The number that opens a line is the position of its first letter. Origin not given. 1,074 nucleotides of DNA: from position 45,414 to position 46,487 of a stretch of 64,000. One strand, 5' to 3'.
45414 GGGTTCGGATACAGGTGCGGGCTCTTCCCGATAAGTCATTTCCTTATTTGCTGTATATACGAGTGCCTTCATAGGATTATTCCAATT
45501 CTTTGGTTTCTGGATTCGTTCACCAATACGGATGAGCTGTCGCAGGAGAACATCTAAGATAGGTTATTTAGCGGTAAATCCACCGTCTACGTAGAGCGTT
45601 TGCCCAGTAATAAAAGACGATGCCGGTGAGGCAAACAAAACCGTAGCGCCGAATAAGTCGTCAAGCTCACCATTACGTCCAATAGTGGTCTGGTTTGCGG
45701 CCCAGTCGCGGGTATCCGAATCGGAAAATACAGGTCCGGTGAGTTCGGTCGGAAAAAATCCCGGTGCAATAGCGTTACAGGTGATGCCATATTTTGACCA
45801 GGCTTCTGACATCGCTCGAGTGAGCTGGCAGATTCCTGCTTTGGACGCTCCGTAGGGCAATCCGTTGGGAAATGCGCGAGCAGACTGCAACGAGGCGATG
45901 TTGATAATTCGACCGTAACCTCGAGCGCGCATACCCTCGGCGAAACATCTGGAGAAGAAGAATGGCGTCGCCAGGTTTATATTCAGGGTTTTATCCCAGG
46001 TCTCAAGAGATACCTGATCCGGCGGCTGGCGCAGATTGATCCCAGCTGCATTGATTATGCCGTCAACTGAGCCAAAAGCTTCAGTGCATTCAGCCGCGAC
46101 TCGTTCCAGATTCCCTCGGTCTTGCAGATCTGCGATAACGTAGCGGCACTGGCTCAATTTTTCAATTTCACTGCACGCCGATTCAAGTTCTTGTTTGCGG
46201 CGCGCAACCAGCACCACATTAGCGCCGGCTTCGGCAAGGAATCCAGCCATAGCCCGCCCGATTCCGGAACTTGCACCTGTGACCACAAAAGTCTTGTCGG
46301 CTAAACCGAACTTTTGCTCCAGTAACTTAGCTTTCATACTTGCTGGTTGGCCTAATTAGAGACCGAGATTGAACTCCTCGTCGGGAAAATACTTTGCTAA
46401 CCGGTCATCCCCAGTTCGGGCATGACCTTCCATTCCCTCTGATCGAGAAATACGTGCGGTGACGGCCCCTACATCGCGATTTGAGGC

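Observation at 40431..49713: Four consecutive dehydrogenases (GMC, HisD-like, SDR, Zn-MDR) followed by a TAXI-TRAP transporter: a candidate hpsNOP-type C3-sulfonate (DHPS) oxidation locus with a non-canonical uptake system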

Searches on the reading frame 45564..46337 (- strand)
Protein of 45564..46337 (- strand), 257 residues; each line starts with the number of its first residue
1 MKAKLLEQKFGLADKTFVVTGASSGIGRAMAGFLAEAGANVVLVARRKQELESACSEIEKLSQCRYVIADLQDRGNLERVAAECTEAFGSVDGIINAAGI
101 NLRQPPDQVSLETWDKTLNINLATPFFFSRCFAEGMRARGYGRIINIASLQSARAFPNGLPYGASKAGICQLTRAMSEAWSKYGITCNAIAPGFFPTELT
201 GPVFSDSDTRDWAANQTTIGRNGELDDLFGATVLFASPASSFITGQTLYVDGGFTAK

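Call 3: search_protein_families(library=pfam, proteins=[window:45564-46337:-])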
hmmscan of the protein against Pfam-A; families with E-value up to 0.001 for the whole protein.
window:45564-46337:- (257 aa): 8 families
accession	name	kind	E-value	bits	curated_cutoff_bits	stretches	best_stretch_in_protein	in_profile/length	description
PF13561.12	adh_short_C2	-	4.9e-56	190.4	27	1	21-255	1-236/236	Enoyl-(Acyl carrier protein) reductase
PF00106.31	adh_short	-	1.5e-50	171.8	26.6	1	15-206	1-193/195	short chain dehydrogenase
PF08659.16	KR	-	3.4e-13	50.3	22.6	1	16-119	2-110/180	KR domain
PF01370.27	Epimerase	-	2.8e-07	30.6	20.9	1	18-193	2-176/240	NAD dependent epimerase/dehydratase family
PF13460.12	NAD_binding_10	-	3.3e-05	24.3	27.2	1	21-161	1-110/184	NAD(P)H-binding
PF16363.11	GDP_Man_Dehyd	-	0.00019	21.4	27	0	19-84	2-74/332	GDP-mannose 4,6 dehydratase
PF02882.25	THF_DHG_CYH_C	-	0.00036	20.3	27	1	7-57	29-79/160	Tetrahydrofolate dehydrogenase/cyclohydrolase, NAD(P)-binding domain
PF23441.1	SDR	-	0.00045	20.1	27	1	12-210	5-209/258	SDR-like rossmann domain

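Call 4: search_protein_families(library=ncbifam, proteins=[window:45564-46337:-])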
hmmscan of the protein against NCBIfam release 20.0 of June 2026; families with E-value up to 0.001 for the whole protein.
window:45564-46337:- (257 aa): 234 families (the best 25 are shown)
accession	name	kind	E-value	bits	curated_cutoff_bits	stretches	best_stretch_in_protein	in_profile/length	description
NF006070.0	PRK08213.1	subfamily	2.1e-64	217.5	279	1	6-256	4-258/259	gluconate 5-dehydrogenase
NF005711.0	PRK07523.1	subfamily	2.1e-63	214.3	413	1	8-256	4-253/255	SDR family oxidoreductase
NF004778.0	PRK06124.1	equivalog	1.1e-58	198.6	303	1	7-256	4-254/256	SDR family oxidoreductase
NF005559.1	PRK07231.1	subfamily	4.2e-57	193.5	215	1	12-255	2-248/249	glucose 1-dehydrogenase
NF005309.0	PRK06841.1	subfamily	1.6e-54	185.1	286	1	3-256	4-254/255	GolD/DthD family dehydrogenase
TIGR01832.1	kduD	equivalog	6e-53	179.9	338.85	1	10-256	1-247/248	2-dehydro-3-deoxy-D-gluconate 5-dehydrogenase KduD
NF005390.0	PRK06935.1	equivalog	4.6e-51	173.6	369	1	5-256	6-257/258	2-dehydro-3-deoxy-D-gluconate 5-dehydrogenase KduD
NF006693.0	PRK09242.1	equivalog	1.2e-48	165.5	328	1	7-256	3-255/258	SDR family oxidoreductase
NF004198.0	PRK05653.1-3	equivalog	2e-48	165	296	1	12-254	5-246/248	3-oxoacyl-ACP reductase FabG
NF005488.0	PRK07097.1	equivalog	8.5e-48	162.7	369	1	7-256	3-259/266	gluconate 5-dehydrogenase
TIGR01830.1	3oxo_ACP_reduc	equivalog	8.6e-48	163.1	297.75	1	18-254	2-238/239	3-oxoacyl-[acyl-carrier-protein] reductase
NF005681.0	PRK07478.1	subfamily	1.8e-47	161.9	267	1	12-255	4-250/254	SDR family oxidoreductase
NF009466.0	PRK12826.1-2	subfamily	2.5e-47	161.5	222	1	15-255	4-245/248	3-oxoacyl-ACP reductase FabG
NF004791.0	PRK06138.1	equivalog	2.9e-47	161.1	312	1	12-256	3-251/252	SDR family oxidoreductase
NF004774.0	PRK06114.1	equivalog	5.6e-47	160.3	360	1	6-256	8-261/262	SDR family oxidoreductase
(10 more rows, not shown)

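Call 33: search_solved_structures(query=window:45564-46337:-, max_evalue=1e-40, show_alignments=1)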
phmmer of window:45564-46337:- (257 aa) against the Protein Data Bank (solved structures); distinct sequences matched with E-value up to 1e-40: 8.
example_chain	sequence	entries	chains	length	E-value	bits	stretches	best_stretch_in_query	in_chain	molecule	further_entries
8wwf_A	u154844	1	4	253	6e-78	265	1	10-257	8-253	(R)-DHPS dehydrogenase HpsO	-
6le3_E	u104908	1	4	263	3.2e-77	262.7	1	10-257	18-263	Gluconate 5-dehydrogenase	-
9pvq_A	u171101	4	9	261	1.1e-72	247.8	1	13-257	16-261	NAD-dependent epimerase/dehydratase:Short-chain dehydrogenase/reductase SDR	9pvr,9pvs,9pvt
5u9p_A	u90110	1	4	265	2.1e-49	171.5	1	9-256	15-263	Gluconate 5-dehydrogenase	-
1vl8_A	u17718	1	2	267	3e-46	161.2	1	7-256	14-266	Gluconate 5-dehydrogenase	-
4ibo_A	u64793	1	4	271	8.1e-43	150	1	10-254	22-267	Gluconate dehydrogenase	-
4g81_D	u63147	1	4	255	1.1e-42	149.5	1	10-256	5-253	Putative hexonate dehydrogenase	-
3uf0_A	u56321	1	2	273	7.3e-42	146.9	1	9-256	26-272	Short-chain dehydrogenase/reductase SDR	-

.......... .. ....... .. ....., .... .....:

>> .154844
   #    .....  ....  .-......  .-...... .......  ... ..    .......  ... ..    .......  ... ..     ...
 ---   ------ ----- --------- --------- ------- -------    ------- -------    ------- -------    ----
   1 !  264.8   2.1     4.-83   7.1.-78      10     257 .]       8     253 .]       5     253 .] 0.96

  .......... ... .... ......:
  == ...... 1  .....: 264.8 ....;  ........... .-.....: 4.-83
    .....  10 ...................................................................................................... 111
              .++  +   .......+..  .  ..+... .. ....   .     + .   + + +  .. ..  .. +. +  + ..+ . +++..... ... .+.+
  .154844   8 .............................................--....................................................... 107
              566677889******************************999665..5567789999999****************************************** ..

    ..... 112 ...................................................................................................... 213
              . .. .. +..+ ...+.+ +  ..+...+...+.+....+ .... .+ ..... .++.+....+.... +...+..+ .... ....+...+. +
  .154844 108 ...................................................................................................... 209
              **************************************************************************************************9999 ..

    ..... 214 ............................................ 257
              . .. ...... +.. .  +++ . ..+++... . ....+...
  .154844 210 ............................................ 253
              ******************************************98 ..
